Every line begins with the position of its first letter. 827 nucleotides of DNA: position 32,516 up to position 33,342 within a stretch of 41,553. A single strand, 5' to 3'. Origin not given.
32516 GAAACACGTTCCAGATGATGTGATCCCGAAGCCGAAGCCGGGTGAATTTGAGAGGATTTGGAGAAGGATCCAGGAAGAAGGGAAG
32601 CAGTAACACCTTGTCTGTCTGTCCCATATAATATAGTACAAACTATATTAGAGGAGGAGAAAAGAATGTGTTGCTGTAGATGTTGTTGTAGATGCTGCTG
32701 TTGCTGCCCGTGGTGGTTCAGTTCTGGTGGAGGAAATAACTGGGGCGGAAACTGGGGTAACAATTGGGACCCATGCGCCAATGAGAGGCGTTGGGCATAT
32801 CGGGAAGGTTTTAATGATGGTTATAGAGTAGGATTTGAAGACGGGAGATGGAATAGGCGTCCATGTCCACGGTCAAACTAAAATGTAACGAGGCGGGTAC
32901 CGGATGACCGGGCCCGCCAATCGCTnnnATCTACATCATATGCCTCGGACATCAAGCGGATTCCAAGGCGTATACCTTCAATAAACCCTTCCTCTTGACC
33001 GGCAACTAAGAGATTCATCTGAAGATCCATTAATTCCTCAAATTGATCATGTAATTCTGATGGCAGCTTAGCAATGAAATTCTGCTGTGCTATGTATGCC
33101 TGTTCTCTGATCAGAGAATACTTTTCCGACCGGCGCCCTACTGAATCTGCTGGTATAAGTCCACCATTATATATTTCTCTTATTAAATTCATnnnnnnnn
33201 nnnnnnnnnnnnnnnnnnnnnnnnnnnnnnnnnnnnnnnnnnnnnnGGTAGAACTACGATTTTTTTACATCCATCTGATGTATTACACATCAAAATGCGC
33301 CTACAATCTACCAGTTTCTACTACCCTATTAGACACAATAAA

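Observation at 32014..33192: Cargo cassette between lysin and integrase: autoregulated XRE regulator with twin perfect palindromes controlling an acidic protein and a 71-aa poly-Cys/GNW-repeat peptide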

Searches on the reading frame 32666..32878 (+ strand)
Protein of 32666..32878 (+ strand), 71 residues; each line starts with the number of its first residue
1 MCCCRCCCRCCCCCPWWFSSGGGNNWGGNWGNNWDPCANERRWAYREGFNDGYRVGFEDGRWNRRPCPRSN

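Call 7: search_protein_families(library=pfam, proteins=[window:32666-32878:+], max_evalue=1)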
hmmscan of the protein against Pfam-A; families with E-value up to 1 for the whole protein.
window:32666-32878:+ (71 aa): 1 family
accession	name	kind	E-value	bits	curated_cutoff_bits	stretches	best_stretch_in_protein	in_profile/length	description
PF09811.14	Yae1_N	-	0.017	15.3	27.5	1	47-60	16-29/39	Essential protein Yae1, N terminal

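Call 8: search_protein_families(library=phrogs, proteins=[window:32666-32878:+], max_evalue=1)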
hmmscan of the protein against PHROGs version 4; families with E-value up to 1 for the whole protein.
window:32666-32878:+ (71 aa): 3 families
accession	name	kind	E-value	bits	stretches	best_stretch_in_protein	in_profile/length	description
phrog_11221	-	lysis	0.063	13.4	1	38-63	341-366/543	RIIB lysis inhibitor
phrog_8530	-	unknown function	0.11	13.5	1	42-60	42-60/130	-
phrog_4785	-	unknown function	0.3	12.6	1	43-61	69-87/94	-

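Call 9: find_homologous_proteins(query=window:32666-32878:+, max_evalue=0.01)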
Query window:32666-32878:+ (71 aa): 2 proteins with E <= 0.01 among 3 candidates.
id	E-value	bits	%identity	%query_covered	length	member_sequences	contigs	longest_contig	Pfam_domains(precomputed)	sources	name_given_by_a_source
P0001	4.5e-11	61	74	65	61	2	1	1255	-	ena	-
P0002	2.0e-6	46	87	42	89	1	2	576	-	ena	-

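Call 14: find_encoding_contigs(protein=P0001, flank=10000)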
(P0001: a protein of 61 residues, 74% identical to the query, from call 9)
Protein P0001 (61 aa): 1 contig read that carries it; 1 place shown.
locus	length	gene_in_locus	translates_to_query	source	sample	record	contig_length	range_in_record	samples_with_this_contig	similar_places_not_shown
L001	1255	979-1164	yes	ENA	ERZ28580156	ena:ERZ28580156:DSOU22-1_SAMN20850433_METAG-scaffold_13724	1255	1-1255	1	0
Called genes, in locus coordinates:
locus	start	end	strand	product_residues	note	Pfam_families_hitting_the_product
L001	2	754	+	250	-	?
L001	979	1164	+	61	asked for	-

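Call 15: find_encoding_contigs(protein=window:32666-32878:+, flank=10000)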
Protein window:32666-32878:+ (71 aa): 4 contigs read that carry it; 3 places shown.
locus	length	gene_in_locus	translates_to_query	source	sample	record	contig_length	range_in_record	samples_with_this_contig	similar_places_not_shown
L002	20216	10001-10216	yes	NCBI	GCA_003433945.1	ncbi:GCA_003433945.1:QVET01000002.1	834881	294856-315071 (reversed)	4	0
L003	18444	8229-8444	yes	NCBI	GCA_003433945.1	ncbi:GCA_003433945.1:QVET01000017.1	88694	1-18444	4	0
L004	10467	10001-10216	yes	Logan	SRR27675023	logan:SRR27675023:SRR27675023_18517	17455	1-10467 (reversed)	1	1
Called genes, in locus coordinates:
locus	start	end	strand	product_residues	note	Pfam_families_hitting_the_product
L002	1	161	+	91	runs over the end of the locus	-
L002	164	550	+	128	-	PF10934:Sheath_initiator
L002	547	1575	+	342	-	PF26078:Baseplate_J_M, PF26079:Baseplate_J_C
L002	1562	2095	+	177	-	PF10076:Phage_Mu_Gp48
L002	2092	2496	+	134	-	-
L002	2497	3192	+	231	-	-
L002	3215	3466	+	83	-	-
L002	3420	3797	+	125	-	-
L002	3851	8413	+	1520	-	PF02837:Glyco_hydro_2_N (weak), PF00703:Glyco_hydro_2, PF02836:Glyco_hydro_2_C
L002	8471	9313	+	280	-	PF01473:Choline_bind_1 (faint), PF19127:Choline_bind_3 (weak)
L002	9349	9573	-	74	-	PF13560:HTH_31 (weak), PF12844:HTH_19 (weak), PF01381:HTH_3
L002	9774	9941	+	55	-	-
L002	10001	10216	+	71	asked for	-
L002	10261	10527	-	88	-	PF20648:DUF6809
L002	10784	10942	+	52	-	-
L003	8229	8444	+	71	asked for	-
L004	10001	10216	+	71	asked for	-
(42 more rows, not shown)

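Call 23: find_related_loci(query=A1, collection=genome_contigs, flank=6000)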
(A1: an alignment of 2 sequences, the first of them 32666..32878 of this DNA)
Query A1 (71 aa) in genome_contigs; peptide patterns used: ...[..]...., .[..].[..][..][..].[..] (x = any residue, [..] = any of these).
330 stretches matched a pattern; 7 encode a relative of the query (tblastn E <= 1e-3); 7 distinct loci.
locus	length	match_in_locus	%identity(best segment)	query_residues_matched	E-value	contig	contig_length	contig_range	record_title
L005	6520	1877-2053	92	13-71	4e-30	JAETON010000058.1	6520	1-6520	MAG: Lachnospiraceae bacterium isolate S14_Bin3 scaffold_5270_3, whole genome shotgun sequence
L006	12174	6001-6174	93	14-71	2e-19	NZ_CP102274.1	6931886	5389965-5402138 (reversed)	Hungatella hathewayi strain DSM 13479 chromosome, complete genome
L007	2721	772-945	93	14-71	2e-19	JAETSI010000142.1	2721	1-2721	MAG: Oscillospiraceae bacterium isolate S32_Bin2 scaffold_14066, whole genome shotgun sequence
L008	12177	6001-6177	90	13-71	5e-19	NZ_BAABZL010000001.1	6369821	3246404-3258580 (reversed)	Enterocloster aldenensis strain k25-0101-E9 sequence1, whole genome shotgun sequence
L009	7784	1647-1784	70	24-69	2e-16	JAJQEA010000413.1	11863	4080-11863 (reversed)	MAG: Clostridia bacterium isolate MI.3_7 NODE_1035_length_11863_cov_6.886433, whole genome shotgun sequence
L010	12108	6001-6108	78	34-69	8e-15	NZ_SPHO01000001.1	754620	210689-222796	Clostridium sp. 1001271st1 H5 strain 1001271st1_H5 NODE_1_length_754620_cov_20.6364, whole genome shotgun sequence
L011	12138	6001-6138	74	24-69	4e-16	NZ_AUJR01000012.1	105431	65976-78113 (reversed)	[Clostridium] clostridioforme AGR2157 G614DRAFT_scaffold00011.11_C, whole genome shotgun sequence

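Call 24: find_related_loci(query=A1, collection=viral_contigs, flank=6000)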
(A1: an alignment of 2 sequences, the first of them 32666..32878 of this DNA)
Query A1 (71 aa) in viral_contigs; peptide patterns used: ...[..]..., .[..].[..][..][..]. (x = any residue, [..] = any of these).
95 stretches matched a pattern; 2 encode a relative of the query (tblastn E <= 1e-3); 2 distinct loci.
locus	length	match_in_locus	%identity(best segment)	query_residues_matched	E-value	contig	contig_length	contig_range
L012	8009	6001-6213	100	1-71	1e-43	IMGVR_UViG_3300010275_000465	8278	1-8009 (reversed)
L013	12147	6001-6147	37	15-44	2e-6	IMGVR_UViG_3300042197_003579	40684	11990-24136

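Call 26: search_protein_families(library=ncbifam, proteins=[window:32666-32878:+], max_evalue=1)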
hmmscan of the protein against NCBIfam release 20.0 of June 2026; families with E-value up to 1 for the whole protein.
window:32666-32878:+ (71 aa): 0 families

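Call 27: search_protein_representatives(alignment_id=A1)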
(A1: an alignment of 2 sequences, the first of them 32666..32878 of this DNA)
Query: 2 sequences, 74 profile positions. Proteins with E-value up to 0.001 (for the whole library): 6; up to 1e-10: 3; up to 1e-30: 1. The best 6 are listed.
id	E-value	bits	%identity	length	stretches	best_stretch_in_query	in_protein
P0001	7.7e-31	122.3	-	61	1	1-72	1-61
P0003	1.7e-25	105.1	-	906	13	31-60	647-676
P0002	1.4e-12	63.7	-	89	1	42-72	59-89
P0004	1.9e-10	56.9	-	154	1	1-70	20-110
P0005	8.1e-06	42.1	-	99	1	2-69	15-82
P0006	9.7e-04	35.4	-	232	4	45-65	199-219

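Call 32: find_homologous_proteins(query=A3, max_evalue=0.01)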
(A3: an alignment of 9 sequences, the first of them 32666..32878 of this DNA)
Query A3 (9 sequences) (71 aa, profile of the alignment): 11 proteins with E <= 0.01 among 8000 candidates.
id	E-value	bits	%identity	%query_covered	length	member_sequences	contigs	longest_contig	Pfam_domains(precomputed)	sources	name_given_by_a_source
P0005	1.1e-22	98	53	48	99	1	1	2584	-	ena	-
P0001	1.1e-20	92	74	65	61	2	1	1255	-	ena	-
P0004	1.9e-12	65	59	61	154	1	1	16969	-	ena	-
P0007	3.4e-11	61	53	45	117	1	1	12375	-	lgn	-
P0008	3.2e-10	58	53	48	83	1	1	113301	-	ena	-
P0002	9.5e-9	53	87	42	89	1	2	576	-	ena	-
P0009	2.3e-7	49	54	39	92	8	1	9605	-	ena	-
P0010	1.1e-6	47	53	42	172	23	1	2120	-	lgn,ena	-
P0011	9.6e-4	37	56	38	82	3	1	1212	-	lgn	-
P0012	2.1e-3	36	51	58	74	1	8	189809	-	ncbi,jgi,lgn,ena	-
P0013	5.3e-3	35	-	-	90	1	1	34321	-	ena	-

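Call 34: find_encoding_contigs(protein=P0012, flank=6000, max_places=4)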
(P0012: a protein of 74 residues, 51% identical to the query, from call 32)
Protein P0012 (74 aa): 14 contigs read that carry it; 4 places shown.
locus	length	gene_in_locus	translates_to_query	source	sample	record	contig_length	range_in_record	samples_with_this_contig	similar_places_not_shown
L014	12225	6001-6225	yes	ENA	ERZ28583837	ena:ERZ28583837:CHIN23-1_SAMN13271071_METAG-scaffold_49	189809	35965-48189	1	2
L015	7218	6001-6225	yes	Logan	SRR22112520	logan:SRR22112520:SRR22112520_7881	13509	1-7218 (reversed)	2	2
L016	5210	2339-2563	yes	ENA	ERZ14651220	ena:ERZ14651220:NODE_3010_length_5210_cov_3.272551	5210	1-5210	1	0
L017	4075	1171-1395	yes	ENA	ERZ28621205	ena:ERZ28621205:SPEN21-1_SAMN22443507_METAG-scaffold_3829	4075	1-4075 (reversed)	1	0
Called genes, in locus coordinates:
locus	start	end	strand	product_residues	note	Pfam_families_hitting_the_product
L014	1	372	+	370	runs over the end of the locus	PF01168:Ala_racemase_N, PF14031:D-ser_dehydrat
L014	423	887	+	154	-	PF14588:YjgF_endoribonc, PF01042:Ribonuc_L-PSP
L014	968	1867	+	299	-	PF22198:GKRP_SIS_2, PF22645:GKRP_SIS_N, PF01380:SIS (faint), PF20741:GKRP-like_C (weak)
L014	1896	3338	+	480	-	PF00367:PTS_EIIB, PF02378:PTS_EIIC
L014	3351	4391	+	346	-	PF19200:MupG_N, PF05913:MupG_C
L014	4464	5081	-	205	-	PF05067:Mn_catalase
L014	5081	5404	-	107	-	PF12652:CotJB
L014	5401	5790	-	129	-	PF11007:CotJA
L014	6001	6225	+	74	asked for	-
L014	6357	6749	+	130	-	PF14539:DUF4442 (weak)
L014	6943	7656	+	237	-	PF04131:NanE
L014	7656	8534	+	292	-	PF00480:ROK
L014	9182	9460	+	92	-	PF15919:HicB_lk_antitox, PF15970:HicB-like_2 (weak)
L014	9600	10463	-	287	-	PF01418:HTH_6, PF13580:SIS_2 (faint), PF01380:SIS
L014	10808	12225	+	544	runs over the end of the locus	PF00496:SBP_bac_5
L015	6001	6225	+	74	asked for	-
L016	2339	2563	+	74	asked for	-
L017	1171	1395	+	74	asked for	-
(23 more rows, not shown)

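Call 35: find_encoding_contigs(protein=P0008, flank=6000, max_places=3)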
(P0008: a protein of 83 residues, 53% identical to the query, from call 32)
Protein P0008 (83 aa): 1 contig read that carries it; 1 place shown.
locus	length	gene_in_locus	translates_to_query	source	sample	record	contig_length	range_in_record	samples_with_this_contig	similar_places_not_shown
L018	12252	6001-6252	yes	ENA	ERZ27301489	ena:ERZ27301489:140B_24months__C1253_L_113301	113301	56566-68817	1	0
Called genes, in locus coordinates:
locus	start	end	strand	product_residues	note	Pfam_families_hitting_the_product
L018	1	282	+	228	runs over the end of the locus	PF00392:GntR, PF07729:FCD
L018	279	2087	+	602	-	PF07969:Amidohydro_3 (weak), PF01979:Amidohydro_1, PF13382:Adenine_deam_C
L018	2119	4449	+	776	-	PF01315:Ald_Xan_dh_C, PF02738:MoCoBD_1, PF20256:MoCoBD_2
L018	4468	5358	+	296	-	PF00941:FAD_binding_5, PF03450:CO_deh_flav_C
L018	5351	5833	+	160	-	PF00111:Fer2, PF01799:Fer2_2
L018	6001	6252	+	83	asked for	-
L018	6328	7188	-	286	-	PF02311:AraC_binding (weak), PF12833:HTH_18, PF00165:HTH_AraC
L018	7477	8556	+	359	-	PF03786:UxuA, PF01261:AP_endonuc_2 (weak)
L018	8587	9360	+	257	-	PF23441:SDR (faint), PF00106:adh_short, PF08659:KR, PF13561:adh_short_C2, PF08643:DUF1776 (faint)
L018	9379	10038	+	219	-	PF03737:RraA-like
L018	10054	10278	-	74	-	PF13443:HTH_26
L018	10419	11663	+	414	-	PF13433:Peripla_BP_5, PF13458:Peripla_BP_6, PF01094:ANF_receptor, PF13433:Peripla_BP_5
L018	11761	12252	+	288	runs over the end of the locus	PF02653:BPD_transp_2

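Call 36: find_encoding_contigs(protein=P0009, flank=6000, max_places=3)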
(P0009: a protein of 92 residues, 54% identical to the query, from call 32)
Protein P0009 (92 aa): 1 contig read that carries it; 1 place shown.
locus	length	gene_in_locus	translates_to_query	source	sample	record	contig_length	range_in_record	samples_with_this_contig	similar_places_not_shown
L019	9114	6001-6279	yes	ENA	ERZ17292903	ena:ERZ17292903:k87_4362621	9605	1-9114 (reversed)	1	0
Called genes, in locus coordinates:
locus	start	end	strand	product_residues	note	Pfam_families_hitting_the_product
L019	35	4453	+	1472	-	PF01869:BcrAD_BadFG, PF09989:DUF2229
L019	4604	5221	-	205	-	PF05067:Mn_catalase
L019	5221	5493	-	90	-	PF12652:CotJB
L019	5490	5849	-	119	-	PF11007:CotJA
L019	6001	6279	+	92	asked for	-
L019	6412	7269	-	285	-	PF01734:Patatin, PF19890:DUF6363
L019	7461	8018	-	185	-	PF03413:PepSY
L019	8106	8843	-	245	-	PF02557:VanY (weak), PF13539:Peptidase_M15_4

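Call 50: search_protein_families(library=padloc, proteins=[window:32666-32878:+], max_evalue=0.1)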
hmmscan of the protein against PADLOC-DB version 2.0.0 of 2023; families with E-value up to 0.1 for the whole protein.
window:32666-32878:+ (71 aa): 0 families

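Call 64: find_related_loci(query=A4, collection=metagenome_contigs, flank=4000)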
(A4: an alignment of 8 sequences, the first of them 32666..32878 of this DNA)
Query A4 (71 aa) in metagenome_contigs; peptide patterns used: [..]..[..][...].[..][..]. (x = any residue, [..] = any of these).
146 stretches matched a pattern; 54 encode a relative of the query (tblastn E <= 1e-3); 54 distinct loci.
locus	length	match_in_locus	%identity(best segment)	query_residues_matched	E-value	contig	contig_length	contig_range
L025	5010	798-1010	100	1-71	2e-42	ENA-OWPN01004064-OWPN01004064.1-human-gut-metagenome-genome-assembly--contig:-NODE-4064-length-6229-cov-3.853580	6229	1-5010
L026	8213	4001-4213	100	1-71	2e-42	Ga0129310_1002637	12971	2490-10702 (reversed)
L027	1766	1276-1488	100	1-71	7e-43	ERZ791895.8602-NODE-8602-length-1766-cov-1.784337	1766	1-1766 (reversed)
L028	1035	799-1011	100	1-71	2e-44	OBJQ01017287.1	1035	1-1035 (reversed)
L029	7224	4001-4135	84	26-70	1e-21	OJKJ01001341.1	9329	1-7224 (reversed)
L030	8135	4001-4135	84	26-70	3e-21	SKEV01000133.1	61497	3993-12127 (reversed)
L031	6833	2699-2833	82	26-70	1e-20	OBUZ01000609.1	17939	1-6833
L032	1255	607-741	82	26-70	1e-20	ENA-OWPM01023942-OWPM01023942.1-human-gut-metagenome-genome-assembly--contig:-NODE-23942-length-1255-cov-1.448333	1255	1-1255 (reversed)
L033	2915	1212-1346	82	26-70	1e-20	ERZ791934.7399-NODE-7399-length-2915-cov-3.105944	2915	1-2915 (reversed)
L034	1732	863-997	82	26-70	2e-20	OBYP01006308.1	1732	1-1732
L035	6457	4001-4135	82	26-70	2e-20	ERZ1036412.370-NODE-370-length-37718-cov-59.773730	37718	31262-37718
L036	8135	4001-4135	80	26-70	1e-19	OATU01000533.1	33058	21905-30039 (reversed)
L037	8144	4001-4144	73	24-71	1e-16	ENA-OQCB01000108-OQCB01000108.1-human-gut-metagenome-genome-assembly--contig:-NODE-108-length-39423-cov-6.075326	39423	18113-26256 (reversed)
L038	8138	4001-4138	74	24-69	3e-16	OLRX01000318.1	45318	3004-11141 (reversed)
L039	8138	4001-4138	74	24-69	3e-16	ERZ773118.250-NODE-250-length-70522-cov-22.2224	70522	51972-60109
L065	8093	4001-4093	61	34-64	3e-6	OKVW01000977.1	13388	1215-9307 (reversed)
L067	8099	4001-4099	55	33-65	5e-6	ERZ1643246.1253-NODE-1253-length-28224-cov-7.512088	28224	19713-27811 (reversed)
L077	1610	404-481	62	39-64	9e-5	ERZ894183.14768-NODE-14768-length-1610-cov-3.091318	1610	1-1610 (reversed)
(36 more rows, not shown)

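Call 65: predict_structure(alignment_id=A4)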
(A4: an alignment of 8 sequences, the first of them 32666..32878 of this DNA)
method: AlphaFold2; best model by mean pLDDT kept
length: 71 residues; sequences in the alignment: 8
mean_pLDDT: 40.7   pTM: 0.22
mean pLDDT of the five models: 40.7, 38.5, 36.6, 36.3, 35.8
residues with pLDDT >= 90: 0; 70-90: 0; 50-70: 1; < 50: 70
segments of 3 or more residues with pLDDT < 50: 1-6, 8-71
pLDDT, mean of each block of 10 residues (from residue 1): 40 42 36 44 46 41 37 29
secondary structure, 60 per line:
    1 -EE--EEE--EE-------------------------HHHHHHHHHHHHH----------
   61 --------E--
elements in order: E6-8 H38-50

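Call 74: search_solved_structures(query=A4, max_evalue=1)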
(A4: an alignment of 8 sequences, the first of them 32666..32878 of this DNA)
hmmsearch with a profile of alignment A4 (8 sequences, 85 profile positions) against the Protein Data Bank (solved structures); distinct sequences matched with E-value up to 1: 0.

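Call 80: list_cluster_members(proteins=[window:32666-32878:+, window:32929-33192:-, window:32017-32238:-, P0012])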
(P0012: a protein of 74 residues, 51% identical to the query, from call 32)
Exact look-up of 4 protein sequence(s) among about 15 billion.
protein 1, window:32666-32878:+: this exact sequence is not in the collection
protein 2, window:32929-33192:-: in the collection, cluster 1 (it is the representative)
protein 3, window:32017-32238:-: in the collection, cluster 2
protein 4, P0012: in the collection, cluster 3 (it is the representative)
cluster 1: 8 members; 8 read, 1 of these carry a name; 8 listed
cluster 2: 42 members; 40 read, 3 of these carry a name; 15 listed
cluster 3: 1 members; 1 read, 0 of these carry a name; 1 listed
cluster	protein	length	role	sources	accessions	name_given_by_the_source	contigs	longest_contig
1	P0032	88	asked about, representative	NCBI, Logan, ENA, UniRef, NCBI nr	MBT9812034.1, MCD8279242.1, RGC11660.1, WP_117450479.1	DUF6809 family protein [Enterocloster citroniae] | Uncharacterized protein n=1 Tax=Enterocloster citroniae TaxID=358743 ...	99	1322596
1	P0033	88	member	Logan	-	-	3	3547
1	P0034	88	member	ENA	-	-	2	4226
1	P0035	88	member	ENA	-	-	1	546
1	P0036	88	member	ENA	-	-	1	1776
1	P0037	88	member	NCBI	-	-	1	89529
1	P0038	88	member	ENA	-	-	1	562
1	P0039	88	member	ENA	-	-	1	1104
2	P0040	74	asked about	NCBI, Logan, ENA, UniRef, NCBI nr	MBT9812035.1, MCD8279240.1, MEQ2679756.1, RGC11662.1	helix-turn-helix domain-containing protein [Enterocloster citroniae] | Helix-turn-helix domain-containing protein n=1 Tax=Enterocloster citroniae TaxID=358743 ... | helix-turn-helix transcriptional regulator [Enterocloster citroniae]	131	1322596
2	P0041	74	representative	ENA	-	-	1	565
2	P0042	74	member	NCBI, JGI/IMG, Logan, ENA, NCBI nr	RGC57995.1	XRE family transcriptional regulator [Dorea longicatena] | transcriptional regulator with XRE-family HTH domain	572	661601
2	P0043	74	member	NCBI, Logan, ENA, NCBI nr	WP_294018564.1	helix-turn-helix transcriptional regulator [uncultured Lachnoclostridium sp.]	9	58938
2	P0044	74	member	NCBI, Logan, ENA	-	-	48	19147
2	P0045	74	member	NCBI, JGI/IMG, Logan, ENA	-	-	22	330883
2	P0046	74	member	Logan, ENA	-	-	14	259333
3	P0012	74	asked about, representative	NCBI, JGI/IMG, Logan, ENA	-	-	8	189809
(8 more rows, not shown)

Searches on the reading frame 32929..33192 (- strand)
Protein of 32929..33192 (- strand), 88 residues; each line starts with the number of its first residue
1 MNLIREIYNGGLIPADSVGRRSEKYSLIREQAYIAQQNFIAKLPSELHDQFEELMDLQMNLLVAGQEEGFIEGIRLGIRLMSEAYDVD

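Call 7: search_protein_families(library=pfam, proteins=[window:32929-33192:-], max_evalue=1)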
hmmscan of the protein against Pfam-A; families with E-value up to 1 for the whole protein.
window:32929-33192:- (88 aa): 3 families
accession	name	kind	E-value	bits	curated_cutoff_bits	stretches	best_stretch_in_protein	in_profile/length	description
PF20648.2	DUF6809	-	8.2e-18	65.5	27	1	1-84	1-85/85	Family of unknown function (DUF6809)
PF03461.20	TRCF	-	0.03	15.1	25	1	12-62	6-56/95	TRCF domain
PF16295.10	TetR_C_10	-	0.086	13.6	28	1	44-72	57-85/132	Tetracyclin repressor-like, C-terminal domain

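Call 8: search_protein_families(library=phrogs, proteins=[window:32929-33192:-], max_evalue=1)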
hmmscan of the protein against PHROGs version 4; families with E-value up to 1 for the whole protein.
window:32929-33192:- (88 aa): 1 family
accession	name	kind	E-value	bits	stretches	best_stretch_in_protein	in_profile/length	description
phrog_12179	-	unknown function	0.32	11.5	1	13-52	197-235/251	-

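Call 26: search_protein_families(library=ncbifam, proteins=[window:32929-33192:-], max_evalue=1)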
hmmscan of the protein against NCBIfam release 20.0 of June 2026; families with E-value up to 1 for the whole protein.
window:32929-33192:- (88 aa): 1 family
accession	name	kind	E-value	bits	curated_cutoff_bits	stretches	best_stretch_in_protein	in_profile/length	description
NF003009.0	PRK03826.1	equivalog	0.066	12.9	122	1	33-57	98-122/197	5'-deoxynucleotidase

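Call 50: search_protein_families(library=padloc, proteins=[window:32929-33192:-], max_evalue=0.1)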
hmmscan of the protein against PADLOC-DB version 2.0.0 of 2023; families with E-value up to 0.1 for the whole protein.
window:32929-33192:- (88 aa): 0 families
